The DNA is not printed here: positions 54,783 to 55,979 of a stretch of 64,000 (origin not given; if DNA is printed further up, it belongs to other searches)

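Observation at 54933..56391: Two-gene cassette with an AbiGi/DUF2971-like N-terminal motif: candidate abortive-infection or defense module of unknown type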

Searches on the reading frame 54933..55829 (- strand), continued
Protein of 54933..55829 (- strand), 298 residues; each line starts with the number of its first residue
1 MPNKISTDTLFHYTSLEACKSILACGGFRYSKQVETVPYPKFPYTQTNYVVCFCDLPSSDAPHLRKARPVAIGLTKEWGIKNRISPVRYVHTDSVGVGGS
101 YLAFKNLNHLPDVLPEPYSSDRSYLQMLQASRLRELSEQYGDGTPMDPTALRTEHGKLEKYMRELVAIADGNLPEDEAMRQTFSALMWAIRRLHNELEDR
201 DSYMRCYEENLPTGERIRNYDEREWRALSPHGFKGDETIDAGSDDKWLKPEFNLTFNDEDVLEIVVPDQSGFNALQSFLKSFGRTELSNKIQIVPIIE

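Call 47: predict_structure(alignment_id=A1)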
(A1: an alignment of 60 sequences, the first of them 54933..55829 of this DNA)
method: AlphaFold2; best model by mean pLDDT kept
length: 298 residues; sequences in the alignment: 60
mean_pLDDT: 83.7   pTM: 0.78
mean pLDDT of the five models: 83.7, 82.4, 81.7, 81.0, 78.8
residues with pLDDT >= 90: 142; 70-90: 96; 50-70: 58; < 50: 2
segments of 3 or more residues with pLDDT < 50: none
pLDDT, mean of each block of 10 residues (from residue 1): 82 98 97 84 82 94 90 97 95 81 73 68 71 59 58 68 62 62 76 82 90 90 92 84 94 97 98 98 97 93
secondary structure, 60 per line:
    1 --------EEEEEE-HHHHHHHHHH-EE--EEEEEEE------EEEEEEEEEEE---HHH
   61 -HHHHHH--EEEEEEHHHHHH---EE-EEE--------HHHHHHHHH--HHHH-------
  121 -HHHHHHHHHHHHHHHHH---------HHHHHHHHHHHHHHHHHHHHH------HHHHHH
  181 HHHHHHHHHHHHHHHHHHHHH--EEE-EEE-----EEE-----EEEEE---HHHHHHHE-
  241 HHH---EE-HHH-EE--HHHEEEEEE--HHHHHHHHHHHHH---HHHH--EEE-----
elements in order: E9-14 H16-25 E31-37 E44-54 H62-67 E70-75 H76-81 E88-90 H99-107 H110-113 H122-138 H148-168 H175-201 E204-206 E208-210 E216-218 E224-228 H232-238 E261-266 H269-281 H285-288 E291-293

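Call 54: fold_search(model_id=the predicted structure, library=pdb)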
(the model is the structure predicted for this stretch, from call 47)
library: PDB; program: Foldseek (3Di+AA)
matches with E <= 10: 270; with E <= 0.001: 0
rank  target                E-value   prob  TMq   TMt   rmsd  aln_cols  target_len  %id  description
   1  7omx                  1.3e-01  0.75  0.32  0.46  15.4       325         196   10  Thermus sp. 2.9 DarT in complex with carba-NAD+ (released 2021-06-23)
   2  3ko2_A                1.3e-01  0.11  0.13  0.19  14.9       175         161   12  I-MsoI re-designed for altered DNA cleavage specificity (-7C) (released 2010-05-19)
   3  7omy_AAA              1.5e-01  0.57  0.29  0.40  15.7       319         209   11  Thermus sp. 2.9 DarT in complex with carba-NAD+ and ssDNA (released 2021-06-23)
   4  9klo_A                3.1e-01  0.04  0.10  0.03  28.9       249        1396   11  Cryo-EM structure of ChCas12b-sgRNA-extended non-target DNA ternary complex (Complex-B) (released 2025-07-02)
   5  3mis_A                3.3e-01  0.08  0.11  0.17  17.4       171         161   14  I-MsoI re-designed for altered DNA cleavage specificity (-8G) (released 2010-05-19)
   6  6fb0_B                3.7e-01  0.06  0.11  0.17  15.8       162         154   10  Crystal Structure of a Tailored I-CreI Homing Endonuclease Protein (3115 variant) in complex with its target DNA (Haem (released 2018-07-18)
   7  3mip_A                4.1e-01  0.05  0.10  0.16  16.6       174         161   14  I-MsoI re-designed for altered DNA cleavage specificity (-8GCG) (released 2010-05-19)
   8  7omw                  4.4e-01  0.57  0.33  0.48  15.7       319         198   11  Thermus sp. 2.9 DarT in complex with NAD+ (released 2021-06-23)
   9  1n3e_A                4.6e-01  0.06  0.11  0.18  15.6       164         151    8  Crystal structure of I-CreI bound to a palindromic DNA sequence I (palindrome of left side of wildtype DNA target sequ (released 2003-06-03)
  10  7omv                  4.9e-01  0.41  0.32  0.44  15.1       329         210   10  Thermus sp. 2.9 DarT (released 2021-06-23)
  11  7eas                  5.2e-01  0.13  0.12  0.11  16.0       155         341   16  Crystal structure of human pyruvate dehydrogenase kinase 2 in complex with compound 2 (released 2021-08-04)
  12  9q0h_A                5.2e-01  0.08  0.13  0.13  15.9       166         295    9  One of a series of engineered variants of I-OnuI meganuclease targeting altered DNA target sequence (released 2025-09-10)
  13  6bce_A                5.2e-01  0.06  0.10  0.11  16.5       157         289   10  Wild-type I-LtrI bound to cognate substrate (pre-cleavage complex) (released 2018-10-24)
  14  6fb0_A                5.2e-01  0.05  0.10  0.17  15.7       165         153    8  Crystal Structure of a Tailored I-CreI Homing Endonuclease Protein (3115 variant) in complex with its target DNA (Haem (released 2018-07-18)
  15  2fld_B                5.5e-01  0.06  0.12  0.19  16.3       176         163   12  I-MsoI Re-Designed for Altered DNA Cleavage Specificity (released 2006-06-06)
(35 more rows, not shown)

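Call 64: find_related_loci(query=A1, collection=metagenome_contigs, flank=4000)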
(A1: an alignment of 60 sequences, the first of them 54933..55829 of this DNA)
Query A1 (298 aa) in metagenome_contigs; peptide patterns used: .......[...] (x = any residue, [..] = any of these).
593 stretches matched a pattern; 448 encode a relative of the query (tblastn E <= 1e-3); the best 80 are kept; 80 distinct loci.
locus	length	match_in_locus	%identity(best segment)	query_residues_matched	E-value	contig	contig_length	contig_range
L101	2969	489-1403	34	3-296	7e-38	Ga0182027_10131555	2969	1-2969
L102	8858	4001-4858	34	4-281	5e-36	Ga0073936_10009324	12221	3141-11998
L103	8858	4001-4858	34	4-281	5e-36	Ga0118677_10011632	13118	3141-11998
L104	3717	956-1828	32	3-281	6e-36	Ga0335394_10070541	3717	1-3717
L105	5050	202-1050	35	4-279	5e-36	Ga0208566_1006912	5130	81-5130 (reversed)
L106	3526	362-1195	32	4-271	3e-35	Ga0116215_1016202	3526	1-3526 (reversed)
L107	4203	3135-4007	31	3-281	4e-35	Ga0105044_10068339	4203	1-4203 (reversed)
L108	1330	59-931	31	3-281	1e-35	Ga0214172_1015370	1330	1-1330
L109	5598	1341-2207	30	1-271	3e-33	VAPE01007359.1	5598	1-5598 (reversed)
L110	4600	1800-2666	32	3-281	1e-32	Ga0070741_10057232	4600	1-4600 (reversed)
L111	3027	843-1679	32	3-279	1e-32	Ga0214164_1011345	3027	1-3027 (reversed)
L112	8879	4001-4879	32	1-288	5e-32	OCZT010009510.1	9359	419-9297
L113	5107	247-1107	29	4-281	4e-29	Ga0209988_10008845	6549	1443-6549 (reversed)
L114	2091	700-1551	31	4-281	4e-29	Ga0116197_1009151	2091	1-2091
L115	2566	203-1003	29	4-266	1e-28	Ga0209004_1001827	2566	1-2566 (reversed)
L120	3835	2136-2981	29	4-281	3e-26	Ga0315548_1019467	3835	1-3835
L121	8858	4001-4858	29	5-281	2e-26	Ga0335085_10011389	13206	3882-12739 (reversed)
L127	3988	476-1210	28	4-279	6e-22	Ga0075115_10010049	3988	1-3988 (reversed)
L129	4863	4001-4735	28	4-279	6e-22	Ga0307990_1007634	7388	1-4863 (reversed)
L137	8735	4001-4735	26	4-279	9e-17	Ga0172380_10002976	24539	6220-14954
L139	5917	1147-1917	26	5-282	2e-16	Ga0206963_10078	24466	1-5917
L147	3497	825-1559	26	5-281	6e-14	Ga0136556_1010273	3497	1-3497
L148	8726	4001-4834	25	1-294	7e-14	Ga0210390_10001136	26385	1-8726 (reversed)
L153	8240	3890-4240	35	5-132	2e-13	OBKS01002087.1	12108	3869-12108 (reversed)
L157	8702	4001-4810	26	1-294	9e-16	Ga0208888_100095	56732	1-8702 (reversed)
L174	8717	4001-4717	28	5-286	2e-12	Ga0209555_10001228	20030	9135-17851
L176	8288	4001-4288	39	5-98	4e-12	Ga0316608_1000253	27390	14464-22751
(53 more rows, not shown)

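Call 65: find_related_loci(query=A1, collection=viral_contigs, flank=4000)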
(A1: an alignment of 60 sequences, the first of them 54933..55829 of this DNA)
Query A1 (298 aa) in viral_contigs; peptide patterns used: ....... (x = any residue, [..] = any of these).
25 stretches matched a pattern; 18 encode a relative of the query (tblastn E <= 1e-3); 18 distinct loci.
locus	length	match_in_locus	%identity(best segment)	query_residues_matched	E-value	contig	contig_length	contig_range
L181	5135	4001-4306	36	1-97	1e-12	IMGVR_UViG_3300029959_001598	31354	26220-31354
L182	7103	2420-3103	25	1-280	1e-11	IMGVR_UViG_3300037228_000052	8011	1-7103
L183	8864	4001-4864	23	5-291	1e-11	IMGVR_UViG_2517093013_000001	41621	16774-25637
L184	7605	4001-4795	23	5-282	6e-10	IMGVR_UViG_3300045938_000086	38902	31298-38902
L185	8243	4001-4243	37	50-126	6e-10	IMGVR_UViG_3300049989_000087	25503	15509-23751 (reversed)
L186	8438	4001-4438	32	5-151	3e-9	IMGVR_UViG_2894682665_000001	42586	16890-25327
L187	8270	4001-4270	36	5-93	3e-9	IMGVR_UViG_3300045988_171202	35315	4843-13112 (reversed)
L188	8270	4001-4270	36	5-93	3e-9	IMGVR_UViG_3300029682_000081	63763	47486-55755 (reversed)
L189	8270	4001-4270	36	5-93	3e-9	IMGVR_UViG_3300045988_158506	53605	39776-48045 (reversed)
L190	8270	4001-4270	34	5-93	3e-9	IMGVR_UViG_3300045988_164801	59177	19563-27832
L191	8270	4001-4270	36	5-93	3e-9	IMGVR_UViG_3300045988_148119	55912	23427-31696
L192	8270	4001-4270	36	5-93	3e-9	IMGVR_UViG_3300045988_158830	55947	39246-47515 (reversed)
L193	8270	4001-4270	36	5-93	3e-9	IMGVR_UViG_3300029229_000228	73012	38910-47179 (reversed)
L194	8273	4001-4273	35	5-91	8e-9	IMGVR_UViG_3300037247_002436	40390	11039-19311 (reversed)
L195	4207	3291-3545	38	5-89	2e-8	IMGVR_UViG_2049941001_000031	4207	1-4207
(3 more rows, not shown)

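Call 68: search_protein_families(library=pfam, alignment_id=A4, max_evalue=0.0001)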
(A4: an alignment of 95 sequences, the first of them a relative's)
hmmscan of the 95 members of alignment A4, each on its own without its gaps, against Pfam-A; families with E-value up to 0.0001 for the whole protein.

A. member 1, L102:3511-3945:+ (145 aa): 1 family
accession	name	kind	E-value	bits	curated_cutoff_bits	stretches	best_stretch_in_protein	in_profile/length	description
PF13412.12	HTH_24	-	6.4e-05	22.9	21.9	0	92-126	7-40/48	Winged helix-turn-helix DNA-binding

B. families by the number of members that match (of 95 scanned): 92 families (the first 25 are shown)
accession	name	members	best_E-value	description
PF07669.17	Eco57I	3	6.7e-48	Eco57I restriction-modification methylase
PF20473.4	MmeI_Mtase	3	9.2e-14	MmeI, DNA-methyltransferase domain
PF10899.13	AbiGi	2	1.8e-31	Putative abortive phage resistance protein AbiGi, antitoxin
PF02384.22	N6_Mtase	2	6.7e-19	N-6 DNA Methylase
PF13304.12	AAA_21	2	3.2e-13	AAA domain, putative AbiEii toxin, Type IV TA system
PF02463.25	SMC_N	2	6.2e-13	RecF/RecN/SMC N terminal domain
PF18962.6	Por_Secre_tail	2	3e-10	Secretion system C-terminal sorting domain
PF04313.20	HSDR_N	2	1.1e-09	Type I restriction enzyme R protein N terminus (HSDR_N)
PF00005.33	ABC_tran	2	5e-09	ABC transporter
PF13175.12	AAA_15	2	1.3e-05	AAA ATPase domain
PF02554.20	CstA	1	1.4e-130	Carbon starvation protein CstA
PF00202.27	Aminotran_3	1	7.8e-106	Aminotransferase class-III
PF23653.1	DUF7149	1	4.8e-101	Domain of unknown function (DUF7149)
PF25120.1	DUF7814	1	9e-97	Domain of unknown function (DUF7814)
PF18742.7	DpnII-MboI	1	7e-51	REase_DpnII-MboI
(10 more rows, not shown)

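Call 70: search_protein_families(library=pfam, proteins=[L148:593-3970:+, L157:266-3970:+, L112:4977-8015:+, L120:59-2107:+, L107:1381-3072:+, L129:1145-3595:+, L109:2516-4870:+, L137:4885-6909:+, L157:4912-7062:+, L148:5087-7615:-], max_evalue=0.0001)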
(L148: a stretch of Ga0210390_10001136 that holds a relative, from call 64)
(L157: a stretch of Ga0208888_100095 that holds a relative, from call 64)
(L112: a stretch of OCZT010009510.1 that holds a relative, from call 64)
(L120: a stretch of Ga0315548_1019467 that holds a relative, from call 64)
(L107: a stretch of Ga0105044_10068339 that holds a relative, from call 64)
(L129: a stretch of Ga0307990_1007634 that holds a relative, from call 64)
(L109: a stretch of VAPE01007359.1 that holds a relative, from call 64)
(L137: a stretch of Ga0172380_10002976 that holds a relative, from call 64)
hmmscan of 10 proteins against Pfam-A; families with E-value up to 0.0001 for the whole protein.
L148:593-3970:+ (1126 aa): 10 families
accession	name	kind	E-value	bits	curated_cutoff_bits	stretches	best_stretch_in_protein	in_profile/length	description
PF14280.11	DUF4365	-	2.5e-15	57.2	24.3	1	42-166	25-138/139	Domain of unknown function (DUF4365)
PF00350.29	Dynamin_N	-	8.3e-13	49.1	27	1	227-360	1-140/168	Dynamin family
PF01926.29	MMR_HSR1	-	7.4e-10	39.4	21.9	1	226-392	1-113/113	50S ribosome-binding GTPase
PF00005.33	ABC_tran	-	5e-09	37.3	25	0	559-624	14-67/137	ABC transporter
PF13555.12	AAA_29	-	2.3e-07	30.9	27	0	546-581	12-47/61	P-loop containing region of AAA domain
PF13304.12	AAA_21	-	4.7e-07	30.6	27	0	849-1069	220-302/304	AAA domain, putative AbiEii toxin, Type IV TA system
PF03193.22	RsgA_GTPase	-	8.3e-07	29.4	30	0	211-249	95-131/174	RsgA GTPase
PF13401.12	AAA_22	-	1.5e-06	29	27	0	555-604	4-33/130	AAA domain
PF13175.12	AAA_15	-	1.3e-05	25.5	32.1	1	550-1069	17-373/374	AAA ATPase domain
PF02463.25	SMC_N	-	4.9e-05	23.3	40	0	549-1080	17-211/220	RecF/RecN/SMC N terminal domain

L157:266-3970:+ (1235 aa): 4 families
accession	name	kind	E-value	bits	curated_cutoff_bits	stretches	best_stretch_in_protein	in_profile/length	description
PF23653.1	DUF7149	-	4.8e-101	337.7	27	1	22-258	2-239/239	Domain of unknown function (DUF7149)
PF25120.1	DUF7814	-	9e-97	323.7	27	1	259-486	1-228/228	Domain of unknown function (DUF7814)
PF07669.17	Eco57I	-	1.6e-25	90.6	25.3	1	646-939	1-165/171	Eco57I restriction-modification methylase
PF20473.4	MmeI_Mtase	-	5.3e-09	36.1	27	1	551-750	12-169/259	MmeI, DNA-methyltransferase domain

L112:4977-8015:+ (1013 aa): 5 families
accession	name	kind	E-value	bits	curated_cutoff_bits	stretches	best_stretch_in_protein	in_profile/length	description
PF07669.17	Eco57I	-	6.7e-48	163.5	25.3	1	475-659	1-171/171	Eco57I restriction-modification methylase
PF02384.22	N6_Mtase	-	3.8e-16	59.7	20.4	1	378-710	20-266/311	N-6 DNA Methylase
PF20473.4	MmeI_Mtase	-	9.2e-14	51.7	27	1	411-584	16-152/259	MmeI, DNA-methyltransferase domain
PF12950.13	TaqI_C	-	9.6e-11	42.4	26.5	1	777-935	1-118/118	TaqI-like C-terminal specificity domain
PF04313.20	HSDR_N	-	1.1e-09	38.8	25.1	1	53-166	2-197/198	Type I restriction enzyme R protein N terminus (HSDR_N)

L120:59-2107:+ (683 aa): 1 family
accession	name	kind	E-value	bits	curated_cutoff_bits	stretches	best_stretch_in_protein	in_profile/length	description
PF01555.25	N6_N4_Mtase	-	2.3e-19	70.7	26.7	1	26-307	24-220/221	DNA methylase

L107:1381-3072:+ (564 aa): 4 families
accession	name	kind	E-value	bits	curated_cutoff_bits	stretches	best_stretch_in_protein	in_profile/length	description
PF00580.27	UvrD-helicase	-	2e-31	110.1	23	2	176-256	189-268/271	UvrD/REP helicase N-terminal domain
PF13245.12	AAA_19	-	3.5e-13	50.3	25.1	1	10-241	2-131/134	AAA domain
PF01443.25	Viral_helicase1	-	5.1e-07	30.2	21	0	447-546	133-226/228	Viral superfamily 1 RNA helicase core domain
PF13361.12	UvrD_C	-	2.7e-06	27.5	25.6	1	483-548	285-347/350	UvrD-like helicase C-terminal domain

L129:1145-3595:+ (817 aa): 3 families
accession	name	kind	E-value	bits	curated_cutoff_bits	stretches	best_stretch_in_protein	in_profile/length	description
PF13166.12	AAA_13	-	1.5e-15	57.4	36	2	580-747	488-656/713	AAA domain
PF02463.25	SMC_N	-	6.2e-13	49.1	40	2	10-50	4-45/220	RecF/RecN/SMC N terminal domain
PF13175.12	AAA_15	-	9.4e-05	22.6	32.1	1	5-352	1-278/374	AAA ATPase domain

L109:2516-4870:+ (785 aa): 5 families
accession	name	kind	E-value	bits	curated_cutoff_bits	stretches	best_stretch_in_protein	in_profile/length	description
PF02384.22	N6_Mtase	-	6.7e-19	68.8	20.4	1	246-477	28-253/311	N-6 DNA Methylase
PF07669.17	Eco57I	-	7.7e-13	49.3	25.3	1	303-430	3-157/171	Eco57I restriction-modification methylase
PF20473.4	MmeI_Mtase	-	2.7e-07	30.5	27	1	269-319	18-66/259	MmeI, DNA-methyltransferase domain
PF13847.12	Methyltransf_31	-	3.9e-06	27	27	1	269-363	2-88/145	Methyltransferase domain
PF05175.20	MTS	-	1.3e-05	25.3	23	0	266-377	27-123/170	Methyltransferase small domain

L137:4885-6909:+ (675 aa): 10 families
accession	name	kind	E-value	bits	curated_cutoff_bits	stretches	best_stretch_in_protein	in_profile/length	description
PF00041.27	fn3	-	7.2e-15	55.4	25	2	488-572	2-80/84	Fibronectin type III domain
PF15902.12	Sortilin-Vps10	-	1.5e-11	44.2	33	0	218-279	4-68/446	Sortilin, neurotensin receptor 3,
PF18962.6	Por_Secre_tail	-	1.3e-09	38.6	27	1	597-672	2-74/75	Secretion system C-terminal sorting domain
PF16656.11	Pur_ac_phosph_N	-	5.7e-09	36.9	30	1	490-563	4-83/93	Purple acid Phosphatase, N-terminal domain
PF18998.6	Flg_new_2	-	3.9e-08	33.6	23.6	1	321-389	2-72/73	Divergent InlB B-repeat domain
PF02012.26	BNR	-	9.9e-08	31.3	27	0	179-189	1-11/12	BNR/Asp-box repeat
PF16655.11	PhoD_N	-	1.3e-05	26.1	30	0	532-561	50-79/90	PhoD-like phosphatase, N-terminal domain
PF16893.11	fn3_2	-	1.9e-05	25.2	27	0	486-574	3-86/89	Fibronectin type III domain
PF14870.12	PSII_BNR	-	3.4e-05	23.7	27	0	48-150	34-137/303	Photosynthesis system II assembly factor YCF48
PF24489.1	Ig_J_second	-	5.5e-05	23.6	27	0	436-472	47-85/105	Tip attachment protein J second Ig-like domain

L157:4912-7062:+ (717 aa): 2 families
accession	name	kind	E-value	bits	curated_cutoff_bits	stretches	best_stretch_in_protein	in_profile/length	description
PF13304.12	AAA_21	-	3.2e-13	50.9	27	1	473-578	233-304/304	AAA domain, putative AbiEii toxin, Type IV TA system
PF00005.33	ABC_tran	-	8.6e-05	23.6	25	0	65-92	12-39/137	ABC transporter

L148:5087-7615:- (842 aa): 1 family
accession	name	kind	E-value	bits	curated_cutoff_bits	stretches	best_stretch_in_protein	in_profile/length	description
PF18962.6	Por_Secre_tail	-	3e-10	40.7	27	1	769-839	1-73/75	Secretion system C-terminal sorting domain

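Call 72: search_protein_families(library=pfam, proteins=[L139:2009-3205:+, L153:4630-5805:+, L176:4918-6156:+, L127:1731-2849:+, L174:4807-5835:+, L184:4926-6104:-, L104:1966-3135:-, L121:5035-6276:-, L147:1737-3008:-, L121:2712-3905:+], max_evalue=0.001)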
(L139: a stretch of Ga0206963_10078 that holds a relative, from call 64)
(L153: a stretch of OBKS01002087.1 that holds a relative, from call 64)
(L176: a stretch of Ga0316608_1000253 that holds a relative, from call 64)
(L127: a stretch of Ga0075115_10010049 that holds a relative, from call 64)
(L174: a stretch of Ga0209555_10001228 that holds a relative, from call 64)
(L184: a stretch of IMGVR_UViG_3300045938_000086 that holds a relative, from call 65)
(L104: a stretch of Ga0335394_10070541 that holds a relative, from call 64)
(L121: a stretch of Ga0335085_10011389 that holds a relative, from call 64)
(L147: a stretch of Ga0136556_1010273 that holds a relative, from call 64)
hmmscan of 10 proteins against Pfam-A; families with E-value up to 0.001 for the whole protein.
L139:2009-3205:+ (399 aa): 1 family
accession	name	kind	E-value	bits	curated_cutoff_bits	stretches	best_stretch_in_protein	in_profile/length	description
PF04326.19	SLFN_AlbA_2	-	3.9e-15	56.9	25.3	1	19-147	1-117/118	Schlafen, AlbA_2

L153:4630-5805:+ (392 aa): 1 family
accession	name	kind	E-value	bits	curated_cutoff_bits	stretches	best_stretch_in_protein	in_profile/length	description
PF13306.12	LRR_5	-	4.6e-36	124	27.7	2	128-242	4-116/127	BspA type Leucine rich repeat region (6 copies)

L176:4918-6156:+ (413 aa): 2 families
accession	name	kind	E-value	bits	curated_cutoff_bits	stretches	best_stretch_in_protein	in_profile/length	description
PF01609.27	DDE_Tnp_1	-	3.4e-09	37.2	23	1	181-350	78-200/200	Transposase DDE domain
PF13546.12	DDE_5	-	2.4e-06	27.8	27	0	181-238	179-241/272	DDE superfamily endonuclease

L127:1731-2849:+ (373 aa): 2 families
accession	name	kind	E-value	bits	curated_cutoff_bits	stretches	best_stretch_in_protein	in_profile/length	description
PF18899.5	DUF5655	-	2e-09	37.9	24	1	268-372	9-107/109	Domain of unknown function (DUF5655)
PF04313.20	HSDR_N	-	2.7e-06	27.8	25.1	0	24-57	2-35/198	Type I restriction enzyme R protein N terminus (HSDR_N)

L174:4807-5835:+ (343 aa): 0 families

L184:4926-6104:- (392 aa): 2 families
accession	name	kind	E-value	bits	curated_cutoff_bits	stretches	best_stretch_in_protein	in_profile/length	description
PF13102.12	Phage_int_SAM_5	-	4.2e-06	27.5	22.3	1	103-194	6-93/98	Phage integrase SAM-like domain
PF00589.27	Phage_integrase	-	4.5e-06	27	27.1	1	210-375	3-167/172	Phage integrase family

L104:1966-3135:- (389 aa): 2 families
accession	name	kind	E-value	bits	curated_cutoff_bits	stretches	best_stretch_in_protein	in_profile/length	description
PF01548.23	DEDD_Tnp_IS110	-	1.3e-21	77.4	29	1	8-162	1-149/155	Transposase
PF02371.22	Transposase_20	-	4.8e-21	75.4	21.3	1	210-294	3-86/87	Transposase IS116/IS110/IS902 family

L121:5035-6276:- (413 aa): 1 family
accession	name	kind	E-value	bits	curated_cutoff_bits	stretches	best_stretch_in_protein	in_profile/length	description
PF18742.7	DpnII-MboI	-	7e-51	172.2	27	1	266-411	3-150/150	REase_DpnII-MboI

L147:1737-3008:- (423 aa): 2 families
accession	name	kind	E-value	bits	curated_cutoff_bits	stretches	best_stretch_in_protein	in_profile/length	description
PF00078.32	RVT_1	-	5.2e-43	147.6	29.6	1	64-271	1-205/205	Reverse transcriptase (RNA-dependent DNA polymerase)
PF08388.16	GIIM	-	2.2e-16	60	23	1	294-370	3-79/80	Group II intron, maturase-specific domain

L121:2712-3905:+ (398 aa): 0 families
